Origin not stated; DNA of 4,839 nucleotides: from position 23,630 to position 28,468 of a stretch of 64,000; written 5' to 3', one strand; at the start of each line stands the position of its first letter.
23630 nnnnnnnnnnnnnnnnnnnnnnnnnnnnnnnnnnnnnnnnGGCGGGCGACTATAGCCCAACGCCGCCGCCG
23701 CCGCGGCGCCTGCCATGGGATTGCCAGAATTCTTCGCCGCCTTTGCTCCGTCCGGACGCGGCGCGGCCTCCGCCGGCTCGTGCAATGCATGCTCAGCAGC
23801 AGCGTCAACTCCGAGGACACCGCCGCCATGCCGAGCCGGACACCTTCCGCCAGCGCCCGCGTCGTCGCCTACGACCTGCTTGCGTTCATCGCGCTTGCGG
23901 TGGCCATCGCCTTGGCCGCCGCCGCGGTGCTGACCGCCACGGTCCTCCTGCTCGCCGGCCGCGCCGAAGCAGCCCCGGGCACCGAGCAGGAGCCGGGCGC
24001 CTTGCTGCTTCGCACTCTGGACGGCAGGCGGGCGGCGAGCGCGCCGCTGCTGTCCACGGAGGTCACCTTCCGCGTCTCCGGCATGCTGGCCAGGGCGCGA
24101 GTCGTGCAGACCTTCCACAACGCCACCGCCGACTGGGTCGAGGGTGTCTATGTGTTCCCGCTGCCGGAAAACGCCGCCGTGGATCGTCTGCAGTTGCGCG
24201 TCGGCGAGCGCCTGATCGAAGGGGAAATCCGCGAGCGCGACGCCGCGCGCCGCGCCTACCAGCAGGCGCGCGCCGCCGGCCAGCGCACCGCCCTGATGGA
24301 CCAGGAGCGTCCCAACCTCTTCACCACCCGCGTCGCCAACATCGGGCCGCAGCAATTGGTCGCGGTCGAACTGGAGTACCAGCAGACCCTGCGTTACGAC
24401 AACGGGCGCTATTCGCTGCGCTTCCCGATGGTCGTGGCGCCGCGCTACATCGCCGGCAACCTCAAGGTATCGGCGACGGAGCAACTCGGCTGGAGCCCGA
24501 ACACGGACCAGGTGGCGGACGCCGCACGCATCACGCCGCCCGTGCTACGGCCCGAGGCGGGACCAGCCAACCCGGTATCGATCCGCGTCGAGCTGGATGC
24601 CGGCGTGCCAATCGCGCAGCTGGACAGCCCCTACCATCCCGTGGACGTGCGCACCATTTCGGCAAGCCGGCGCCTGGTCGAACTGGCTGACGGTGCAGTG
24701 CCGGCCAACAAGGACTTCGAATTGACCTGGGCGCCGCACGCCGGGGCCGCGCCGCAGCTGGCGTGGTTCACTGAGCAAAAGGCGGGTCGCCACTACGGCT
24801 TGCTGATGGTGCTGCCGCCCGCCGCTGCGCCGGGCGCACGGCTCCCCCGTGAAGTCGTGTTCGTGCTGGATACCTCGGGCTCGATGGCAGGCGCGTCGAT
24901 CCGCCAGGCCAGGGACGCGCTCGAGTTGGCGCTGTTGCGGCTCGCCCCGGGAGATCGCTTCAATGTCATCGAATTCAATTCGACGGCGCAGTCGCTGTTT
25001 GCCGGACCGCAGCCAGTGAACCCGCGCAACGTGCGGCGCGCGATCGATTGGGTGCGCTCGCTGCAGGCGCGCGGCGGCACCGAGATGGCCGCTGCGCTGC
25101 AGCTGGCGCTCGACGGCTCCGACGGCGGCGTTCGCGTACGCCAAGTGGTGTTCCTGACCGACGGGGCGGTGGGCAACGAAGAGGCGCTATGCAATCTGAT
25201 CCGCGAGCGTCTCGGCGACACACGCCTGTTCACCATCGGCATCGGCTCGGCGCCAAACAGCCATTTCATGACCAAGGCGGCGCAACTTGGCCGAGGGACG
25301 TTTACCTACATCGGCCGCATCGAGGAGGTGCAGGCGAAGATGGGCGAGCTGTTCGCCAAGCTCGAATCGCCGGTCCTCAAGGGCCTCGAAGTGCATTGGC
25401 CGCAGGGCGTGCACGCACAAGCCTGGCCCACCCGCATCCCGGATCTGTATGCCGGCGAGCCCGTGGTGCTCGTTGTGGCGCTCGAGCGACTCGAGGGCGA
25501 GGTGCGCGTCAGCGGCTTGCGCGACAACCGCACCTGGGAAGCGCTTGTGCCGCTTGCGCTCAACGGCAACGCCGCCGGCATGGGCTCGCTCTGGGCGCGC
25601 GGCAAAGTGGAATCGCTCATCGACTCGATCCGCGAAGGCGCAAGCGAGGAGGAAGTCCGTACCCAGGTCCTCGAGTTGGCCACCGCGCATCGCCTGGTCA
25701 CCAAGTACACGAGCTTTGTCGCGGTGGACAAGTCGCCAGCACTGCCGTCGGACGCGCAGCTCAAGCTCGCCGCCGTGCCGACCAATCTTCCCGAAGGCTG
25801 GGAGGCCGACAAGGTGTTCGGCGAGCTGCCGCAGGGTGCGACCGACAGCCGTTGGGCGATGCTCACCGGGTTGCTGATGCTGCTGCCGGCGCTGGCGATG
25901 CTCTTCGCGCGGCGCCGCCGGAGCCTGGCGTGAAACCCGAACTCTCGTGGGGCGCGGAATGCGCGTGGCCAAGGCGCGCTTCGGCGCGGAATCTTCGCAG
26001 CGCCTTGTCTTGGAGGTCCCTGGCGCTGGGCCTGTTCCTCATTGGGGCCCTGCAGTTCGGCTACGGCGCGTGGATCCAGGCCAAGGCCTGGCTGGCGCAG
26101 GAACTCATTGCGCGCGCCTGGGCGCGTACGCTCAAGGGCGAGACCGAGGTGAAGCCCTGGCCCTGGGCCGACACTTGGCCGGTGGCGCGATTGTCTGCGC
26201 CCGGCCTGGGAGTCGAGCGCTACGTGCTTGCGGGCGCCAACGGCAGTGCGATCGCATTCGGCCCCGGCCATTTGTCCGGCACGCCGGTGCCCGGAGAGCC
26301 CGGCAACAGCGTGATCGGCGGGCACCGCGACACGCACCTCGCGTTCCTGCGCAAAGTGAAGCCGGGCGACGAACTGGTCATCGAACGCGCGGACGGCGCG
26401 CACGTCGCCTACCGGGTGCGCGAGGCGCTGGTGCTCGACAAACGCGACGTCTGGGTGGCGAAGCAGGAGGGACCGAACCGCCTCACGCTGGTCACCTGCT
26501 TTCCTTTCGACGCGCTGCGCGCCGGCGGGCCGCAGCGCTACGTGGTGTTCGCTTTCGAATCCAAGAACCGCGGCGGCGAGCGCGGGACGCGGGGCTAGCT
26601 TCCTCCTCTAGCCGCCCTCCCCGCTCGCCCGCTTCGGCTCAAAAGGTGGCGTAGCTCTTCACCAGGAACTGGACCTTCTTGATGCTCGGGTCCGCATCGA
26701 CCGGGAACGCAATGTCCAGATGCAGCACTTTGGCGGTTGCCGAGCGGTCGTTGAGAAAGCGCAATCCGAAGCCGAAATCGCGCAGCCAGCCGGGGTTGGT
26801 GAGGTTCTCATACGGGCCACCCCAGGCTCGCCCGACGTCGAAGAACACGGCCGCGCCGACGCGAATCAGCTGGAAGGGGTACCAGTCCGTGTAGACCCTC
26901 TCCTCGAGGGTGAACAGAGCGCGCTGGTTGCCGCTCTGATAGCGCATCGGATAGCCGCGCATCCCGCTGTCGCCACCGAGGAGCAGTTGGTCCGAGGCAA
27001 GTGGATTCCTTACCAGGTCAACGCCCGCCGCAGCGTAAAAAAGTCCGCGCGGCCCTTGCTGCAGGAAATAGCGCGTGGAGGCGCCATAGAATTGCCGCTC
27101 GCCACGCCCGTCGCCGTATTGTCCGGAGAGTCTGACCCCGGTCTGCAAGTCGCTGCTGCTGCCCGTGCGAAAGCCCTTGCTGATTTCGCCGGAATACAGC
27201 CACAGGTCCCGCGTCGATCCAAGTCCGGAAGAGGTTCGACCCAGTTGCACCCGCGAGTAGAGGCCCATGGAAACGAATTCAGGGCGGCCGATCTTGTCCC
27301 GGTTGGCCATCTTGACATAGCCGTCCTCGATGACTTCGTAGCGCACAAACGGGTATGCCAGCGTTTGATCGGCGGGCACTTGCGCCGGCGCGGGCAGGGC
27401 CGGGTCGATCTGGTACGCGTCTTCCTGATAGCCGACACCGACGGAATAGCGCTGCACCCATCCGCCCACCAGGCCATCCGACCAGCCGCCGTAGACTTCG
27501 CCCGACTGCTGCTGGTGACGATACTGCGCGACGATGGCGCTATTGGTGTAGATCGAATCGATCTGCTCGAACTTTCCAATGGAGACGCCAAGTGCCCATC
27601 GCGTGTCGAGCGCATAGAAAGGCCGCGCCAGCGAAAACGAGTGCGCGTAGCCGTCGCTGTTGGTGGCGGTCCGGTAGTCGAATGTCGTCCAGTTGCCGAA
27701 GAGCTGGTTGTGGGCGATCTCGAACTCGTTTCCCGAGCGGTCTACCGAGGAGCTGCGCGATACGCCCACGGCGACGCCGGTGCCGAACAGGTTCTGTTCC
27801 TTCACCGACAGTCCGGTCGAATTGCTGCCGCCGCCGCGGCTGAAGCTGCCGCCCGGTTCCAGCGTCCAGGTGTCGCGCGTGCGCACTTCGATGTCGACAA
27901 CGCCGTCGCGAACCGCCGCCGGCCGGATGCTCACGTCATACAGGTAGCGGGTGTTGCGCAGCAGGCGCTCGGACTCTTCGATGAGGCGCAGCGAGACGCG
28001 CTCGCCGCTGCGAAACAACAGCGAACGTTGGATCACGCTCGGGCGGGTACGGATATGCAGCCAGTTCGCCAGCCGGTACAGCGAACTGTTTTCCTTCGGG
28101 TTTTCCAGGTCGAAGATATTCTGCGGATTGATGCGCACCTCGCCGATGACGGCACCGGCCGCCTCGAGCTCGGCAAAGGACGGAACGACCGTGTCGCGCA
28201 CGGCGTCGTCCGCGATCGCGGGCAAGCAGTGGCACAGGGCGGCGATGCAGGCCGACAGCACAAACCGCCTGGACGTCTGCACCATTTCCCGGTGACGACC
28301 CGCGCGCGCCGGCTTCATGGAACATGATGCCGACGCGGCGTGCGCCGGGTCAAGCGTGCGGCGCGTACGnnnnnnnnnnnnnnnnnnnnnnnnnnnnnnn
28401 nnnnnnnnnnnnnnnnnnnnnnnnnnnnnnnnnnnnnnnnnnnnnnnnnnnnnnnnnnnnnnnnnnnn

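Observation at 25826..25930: Sorting signal reads LPQGAT, with no Thr at the expected scissile position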

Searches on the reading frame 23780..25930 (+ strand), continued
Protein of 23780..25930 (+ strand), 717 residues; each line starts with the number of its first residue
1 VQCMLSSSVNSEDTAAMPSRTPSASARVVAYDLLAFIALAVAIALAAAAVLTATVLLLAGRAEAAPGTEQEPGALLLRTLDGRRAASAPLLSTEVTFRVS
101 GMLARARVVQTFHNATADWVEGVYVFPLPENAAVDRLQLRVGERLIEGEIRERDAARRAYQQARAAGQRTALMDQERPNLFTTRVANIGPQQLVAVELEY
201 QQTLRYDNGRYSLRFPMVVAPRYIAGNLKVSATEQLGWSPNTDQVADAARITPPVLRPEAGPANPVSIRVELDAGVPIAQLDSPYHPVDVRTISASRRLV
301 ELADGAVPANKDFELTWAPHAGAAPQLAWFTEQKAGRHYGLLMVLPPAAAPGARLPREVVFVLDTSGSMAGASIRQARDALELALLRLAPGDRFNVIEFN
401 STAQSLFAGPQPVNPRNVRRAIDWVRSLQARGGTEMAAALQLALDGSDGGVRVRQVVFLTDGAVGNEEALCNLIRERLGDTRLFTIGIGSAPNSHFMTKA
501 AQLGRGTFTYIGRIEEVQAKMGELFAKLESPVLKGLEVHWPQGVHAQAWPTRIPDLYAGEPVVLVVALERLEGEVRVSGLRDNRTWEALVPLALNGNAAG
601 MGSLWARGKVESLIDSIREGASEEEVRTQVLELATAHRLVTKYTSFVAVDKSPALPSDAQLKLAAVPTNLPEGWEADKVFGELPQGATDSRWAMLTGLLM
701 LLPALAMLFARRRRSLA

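Call 69: find_encoding_contigs(protein=P0162, flank=1500, max_places=2)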
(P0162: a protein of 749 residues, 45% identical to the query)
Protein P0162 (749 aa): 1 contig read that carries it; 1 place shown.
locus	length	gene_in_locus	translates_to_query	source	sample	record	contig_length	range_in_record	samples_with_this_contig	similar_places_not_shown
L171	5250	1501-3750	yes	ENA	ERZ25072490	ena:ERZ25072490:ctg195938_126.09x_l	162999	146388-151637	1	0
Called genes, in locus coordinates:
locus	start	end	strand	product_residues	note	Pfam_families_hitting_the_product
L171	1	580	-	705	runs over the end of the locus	PF00512:HisKA, PF02518:HATPase_c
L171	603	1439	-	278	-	PF00072:Response_reg, PF00486:Trans_reg_C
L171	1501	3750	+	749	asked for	PF08487:VIT, PF13757:VIT_2, PF00092:VWA, PF13519:VWA_2, PF13768:VWA_3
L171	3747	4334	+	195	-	PF04203:Sortase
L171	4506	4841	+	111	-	-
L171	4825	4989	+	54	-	-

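Call 70: find_encoding_contigs(protein=P0183, flank=1500, max_places=2)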
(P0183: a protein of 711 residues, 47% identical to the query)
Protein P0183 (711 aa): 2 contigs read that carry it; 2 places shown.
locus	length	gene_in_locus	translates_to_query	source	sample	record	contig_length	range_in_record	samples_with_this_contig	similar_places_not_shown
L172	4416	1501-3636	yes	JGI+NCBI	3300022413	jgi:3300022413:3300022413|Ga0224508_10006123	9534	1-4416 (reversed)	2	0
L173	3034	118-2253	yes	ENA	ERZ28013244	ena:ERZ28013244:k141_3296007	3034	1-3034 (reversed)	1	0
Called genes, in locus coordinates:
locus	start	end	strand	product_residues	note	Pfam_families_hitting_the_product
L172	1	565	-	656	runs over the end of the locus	PF00512:HisKA, PF02518:HATPase_c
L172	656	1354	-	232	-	PF00072:Response_reg, PF00486:Trans_reg_C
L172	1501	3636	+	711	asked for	PF08487:VIT, PF13757:VIT_2, PF00092:VWA, PF13768:VWA_3, PF13519:VWA_2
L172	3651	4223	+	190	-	PF04203:Sortase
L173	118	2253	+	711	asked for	PF08487:VIT, PF13757:VIT_2, PF00092:VWA, PF13768:VWA_3, PF13519:VWA_2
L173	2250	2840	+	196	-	PF04203:Sortase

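Call 71: find_encoding_contigs(protein=P0165, flank=1500, max_places=2)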
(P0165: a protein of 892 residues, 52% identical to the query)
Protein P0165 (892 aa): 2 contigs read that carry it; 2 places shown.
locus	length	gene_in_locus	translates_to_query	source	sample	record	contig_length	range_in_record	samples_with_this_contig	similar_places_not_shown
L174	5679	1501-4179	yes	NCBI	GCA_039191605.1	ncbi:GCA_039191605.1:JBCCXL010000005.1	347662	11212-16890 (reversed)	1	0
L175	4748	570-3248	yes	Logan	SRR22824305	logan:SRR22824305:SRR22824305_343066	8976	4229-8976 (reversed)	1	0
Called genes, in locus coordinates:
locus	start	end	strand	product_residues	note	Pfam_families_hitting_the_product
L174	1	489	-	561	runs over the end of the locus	PF13756:Stimulus_sens_1 (faint), PF00672:HAMP (weak), PF00512:HisKA, PF02518:HATPase_c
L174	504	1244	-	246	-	PF00072:Response_reg, PF00486:Trans_reg_C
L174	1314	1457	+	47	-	-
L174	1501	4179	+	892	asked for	PF08487:VIT, PF13757:VIT_2, PF05762:VWA_CoxE (weak), PF00092:VWA, PF13519:VWA_2, PF13768:VWA_3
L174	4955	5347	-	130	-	PF13380:CoA_binding_2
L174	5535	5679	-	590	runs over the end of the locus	PF00515:TPR_1 (faint), PF07719:TPR_2 (faint), PF07721:TPR_4 (faint), PF23914:TPR_CcmH_CycH (weak), PF13432:TPR_16 (weak), PF14559:TPR_19 (weak), PF13432:TPR_16 (weak), PF14559:TPR_19 (weak), +11 more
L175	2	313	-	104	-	?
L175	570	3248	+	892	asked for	PF08487:VIT, PF13757:VIT_2, PF05762:VWA_CoxE (weak), PF00092:VWA, PF13519:VWA_2, PF13768:VWA_3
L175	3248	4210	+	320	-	PF04203:Sortase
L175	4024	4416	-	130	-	PF13380:CoA_binding_2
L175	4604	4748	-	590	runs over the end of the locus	PF00515:TPR_1 (faint), PF07719:TPR_2 (faint), PF07721:TPR_4 (faint), PF23914:TPR_CcmH_CycH (weak), PF13432:TPR_16 (weak), PF14559:TPR_19 (weak), PF13432:TPR_16 (weak), PF14559:TPR_19 (weak), +11 more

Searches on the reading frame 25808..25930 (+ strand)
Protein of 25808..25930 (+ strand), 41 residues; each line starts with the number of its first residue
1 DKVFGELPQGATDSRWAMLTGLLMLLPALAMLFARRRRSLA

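Call 56: search_protein_families(library=ncbifam, proteins=[window:25808-25930:+], max_evalue=10)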
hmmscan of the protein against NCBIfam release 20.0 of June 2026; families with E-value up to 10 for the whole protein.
seq(41 aa): 6 families
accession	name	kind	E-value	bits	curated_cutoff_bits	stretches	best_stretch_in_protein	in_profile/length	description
TIGR01167.1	LPXTG_anchor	domain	0.0051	17.4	15.9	1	10-38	6-33/34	LPXTG cell wall anchor domain-containing protein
TIGR03788.1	marine_srt_targ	equivalog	0.01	14.3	551.65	1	6-37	598-629/629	marine proteobacterial sortase target protein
NF058582.1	Microco_LAVTG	domain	0.011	15.9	27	1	10-38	6-34/34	LAVTG motif-containing sortase-dependent surface protein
TIGR03901.2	MYXO-CTERM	domain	0.062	13.7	20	1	20-38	15-33/34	MYXO-CTERM sorting domain-containing protein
NF051874.1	PVV_CTERM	equivalog_domain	0.19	11.5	27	1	21-39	14-33/38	PVV-CTERM domain-containing choice-of-anchor G protein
TIGR03382.1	GC_trans_RRR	domain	0.75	10.5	15.85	1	18-37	9-27/27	MYXO-CTERM sorting domain-containing protein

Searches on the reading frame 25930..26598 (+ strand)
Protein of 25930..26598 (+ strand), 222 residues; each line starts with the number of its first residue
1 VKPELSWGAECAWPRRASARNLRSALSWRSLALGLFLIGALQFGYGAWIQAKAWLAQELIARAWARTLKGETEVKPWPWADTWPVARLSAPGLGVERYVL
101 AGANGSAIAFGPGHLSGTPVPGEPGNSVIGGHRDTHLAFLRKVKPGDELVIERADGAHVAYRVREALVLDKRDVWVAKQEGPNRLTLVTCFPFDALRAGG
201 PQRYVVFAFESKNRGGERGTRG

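Call 4: search_protein_families(library=ncbifam, proteins=[window:25948-26595:+], max_evalue=0.001)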
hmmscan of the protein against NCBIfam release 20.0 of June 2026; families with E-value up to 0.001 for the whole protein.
window:25948-26595:+ (216 aa): 7 families
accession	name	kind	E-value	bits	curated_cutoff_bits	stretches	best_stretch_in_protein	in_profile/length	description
TIGR03784.1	marine_sortase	equivalog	2.3e-63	212.9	158.25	1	30-202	2-174/174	class GN sortase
NF058671.1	sortase_SrtD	exception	3.3e-22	79.1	140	1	67-202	52-185/187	class D sortase, LPxTATN-specific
NF033746.1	class_D_sortase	subfamily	5.5e-21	74.8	165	1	79-202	10-131/135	class D sortase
NF033747.1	class_E_sortase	subfamily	7.5e-15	55.3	160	1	55-202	42-203/211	class E sortase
TIGR01076.1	sortase_fam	subfamily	2.5e-14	53.2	39.35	1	81-200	2-123/136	sortase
NF033745.1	class_C_sortase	subfamily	6.5e-12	45.7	160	1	79-187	93-207/220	class C sortase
NF033748.1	class_F_sortase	subfamily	3.5e-09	36.5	166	1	110-202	51-152/155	class F sortase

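Call 5: search_protein_families(library=pfam, proteins=[window:25948-26595:+], max_evalue=0.001)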
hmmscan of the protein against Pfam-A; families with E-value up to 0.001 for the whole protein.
window:25948-26595:+ (216 aa): 1 family
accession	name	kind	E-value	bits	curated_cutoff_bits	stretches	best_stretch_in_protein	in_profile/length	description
PF04203.18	Sortase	-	5.5e-28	97.7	26.6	1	83-202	2-122/125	Sortase domain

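Call 39: search_solved_structures(query=window:25930-26595:+, max_evalue=0.001, show_alignments=3)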
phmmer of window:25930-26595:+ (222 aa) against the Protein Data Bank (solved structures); distinct sequences matched with E-value up to 0.001: 32.
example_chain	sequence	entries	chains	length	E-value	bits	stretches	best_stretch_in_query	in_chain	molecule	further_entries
8t28_A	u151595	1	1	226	7.5e-12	48.2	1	85-193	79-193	Class C sortase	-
2ln7_A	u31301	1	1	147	1.1e-11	47.6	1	84-208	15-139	LPXTG-site transpeptidase family protein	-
8gr6_A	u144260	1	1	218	6.2e-07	32.1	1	85-194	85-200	Sortase-like protein, putative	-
4g1h_A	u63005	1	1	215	1.7e-06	30.7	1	86-193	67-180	Sortase family protein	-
4g1j_A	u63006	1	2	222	2e-06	30.5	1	91-193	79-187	Sortase family protein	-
3rbi_A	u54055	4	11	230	2.2e-06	30.4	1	91-193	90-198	Sortase family protein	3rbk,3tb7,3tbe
4d70_A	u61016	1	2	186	2.6e-06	30.1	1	86-191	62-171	SORTASE FAMILY PROTEIN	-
2xwg_A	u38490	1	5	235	3.4e-06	29.7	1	85-194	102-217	SORTASE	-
2w1k_A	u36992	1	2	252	5.5e-06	29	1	87-195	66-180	PUTATIVE SORTASE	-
8guu_A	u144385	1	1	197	8.3e-06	28.5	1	85-194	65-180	Sortase-like protein, putative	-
3o0p_A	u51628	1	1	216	8.7e-06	28.4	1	85-193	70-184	Sortase family protein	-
3rbj_A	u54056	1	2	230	3.7e-05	26.3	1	91-193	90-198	Sortase family protein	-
24rr_A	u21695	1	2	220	4.6e-05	26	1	79-193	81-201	Ebp pilus assembly class C sortase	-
5hu4_A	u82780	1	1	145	5.2e-05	25.8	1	86-191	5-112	Cysteine protease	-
9iv0_A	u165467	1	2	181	8.3e-05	25.2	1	88-172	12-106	Peptidase C60, sortase A and B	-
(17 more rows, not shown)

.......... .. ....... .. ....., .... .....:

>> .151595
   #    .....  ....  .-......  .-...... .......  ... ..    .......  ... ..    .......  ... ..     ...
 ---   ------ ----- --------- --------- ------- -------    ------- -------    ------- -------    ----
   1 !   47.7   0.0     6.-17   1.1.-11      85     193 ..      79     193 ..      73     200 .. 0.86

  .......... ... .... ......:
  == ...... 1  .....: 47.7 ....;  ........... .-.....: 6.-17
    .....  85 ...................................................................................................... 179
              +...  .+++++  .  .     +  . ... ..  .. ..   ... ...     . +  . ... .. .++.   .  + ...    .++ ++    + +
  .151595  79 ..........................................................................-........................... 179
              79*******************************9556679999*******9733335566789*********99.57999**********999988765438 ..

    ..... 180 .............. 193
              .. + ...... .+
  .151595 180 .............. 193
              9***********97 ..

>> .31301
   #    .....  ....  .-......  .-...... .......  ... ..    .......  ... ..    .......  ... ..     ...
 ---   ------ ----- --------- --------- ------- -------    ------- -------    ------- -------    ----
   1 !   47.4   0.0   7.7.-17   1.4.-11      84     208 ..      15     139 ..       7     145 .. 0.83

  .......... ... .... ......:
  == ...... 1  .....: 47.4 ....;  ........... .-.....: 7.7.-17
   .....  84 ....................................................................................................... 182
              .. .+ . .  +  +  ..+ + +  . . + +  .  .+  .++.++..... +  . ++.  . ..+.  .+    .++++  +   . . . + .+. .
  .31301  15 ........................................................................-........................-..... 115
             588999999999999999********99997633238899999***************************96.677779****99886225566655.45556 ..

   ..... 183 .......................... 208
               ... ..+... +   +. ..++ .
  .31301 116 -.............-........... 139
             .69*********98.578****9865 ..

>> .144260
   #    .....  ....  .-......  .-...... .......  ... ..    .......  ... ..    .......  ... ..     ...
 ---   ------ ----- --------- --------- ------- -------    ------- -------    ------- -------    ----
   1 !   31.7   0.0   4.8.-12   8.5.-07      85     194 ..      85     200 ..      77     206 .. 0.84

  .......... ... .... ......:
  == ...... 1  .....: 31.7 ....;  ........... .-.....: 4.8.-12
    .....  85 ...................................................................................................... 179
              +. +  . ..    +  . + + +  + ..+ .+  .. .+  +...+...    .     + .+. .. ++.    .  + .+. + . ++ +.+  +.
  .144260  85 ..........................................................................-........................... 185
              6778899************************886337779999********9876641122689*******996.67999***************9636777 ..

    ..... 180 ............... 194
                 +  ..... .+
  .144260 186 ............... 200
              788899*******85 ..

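Call 57: list_cluster_members(proteins=[P0001, window:25930-26598:+])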
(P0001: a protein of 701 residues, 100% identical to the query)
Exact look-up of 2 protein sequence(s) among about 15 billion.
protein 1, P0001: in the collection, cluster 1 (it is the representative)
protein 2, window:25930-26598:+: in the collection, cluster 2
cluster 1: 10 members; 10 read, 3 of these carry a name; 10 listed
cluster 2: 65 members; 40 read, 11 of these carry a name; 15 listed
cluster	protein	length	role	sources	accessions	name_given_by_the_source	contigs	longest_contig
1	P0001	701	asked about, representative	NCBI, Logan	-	-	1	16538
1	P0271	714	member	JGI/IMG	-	Ca-activated chloride channel family protein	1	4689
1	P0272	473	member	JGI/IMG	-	Ca-activated chloride channel family protein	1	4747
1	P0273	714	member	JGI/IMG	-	Ca-activated chloride channel family protein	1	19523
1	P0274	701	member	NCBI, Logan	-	-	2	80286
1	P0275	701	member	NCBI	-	-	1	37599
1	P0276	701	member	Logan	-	-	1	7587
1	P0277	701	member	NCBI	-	-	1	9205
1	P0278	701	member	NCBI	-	-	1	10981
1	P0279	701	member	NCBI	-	-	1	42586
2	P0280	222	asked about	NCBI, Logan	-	-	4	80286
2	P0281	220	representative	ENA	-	-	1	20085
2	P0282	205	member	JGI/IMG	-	sortase A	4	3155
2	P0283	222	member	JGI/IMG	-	sortase A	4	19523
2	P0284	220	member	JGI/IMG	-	sortase A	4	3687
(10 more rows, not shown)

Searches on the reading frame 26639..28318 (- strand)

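Call 4: search_protein_families(library=ncbifam, proteins=[window:26639-28318:-], max_evalue=0.001)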
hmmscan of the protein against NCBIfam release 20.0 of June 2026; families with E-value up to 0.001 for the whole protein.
window:26639-28318:- (559 aa): 2 families
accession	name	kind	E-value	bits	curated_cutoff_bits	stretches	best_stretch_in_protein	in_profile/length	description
TIGR03303.1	OM_YaeT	equivalog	2.6e-14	52.6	297.15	1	90-521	334-707/741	outer membrane protein assembly factor BamA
NF047779.1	Omp85_fam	subfamily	8.2e-06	25.5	200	1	446-537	318-407/423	Omp85 family outer membrane protein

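Call 5: search_protein_families(library=pfam, proteins=[window:26639-28318:-], max_evalue=0.001)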
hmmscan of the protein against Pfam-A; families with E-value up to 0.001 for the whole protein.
window:26639-28318:- (559 aa): 0 families
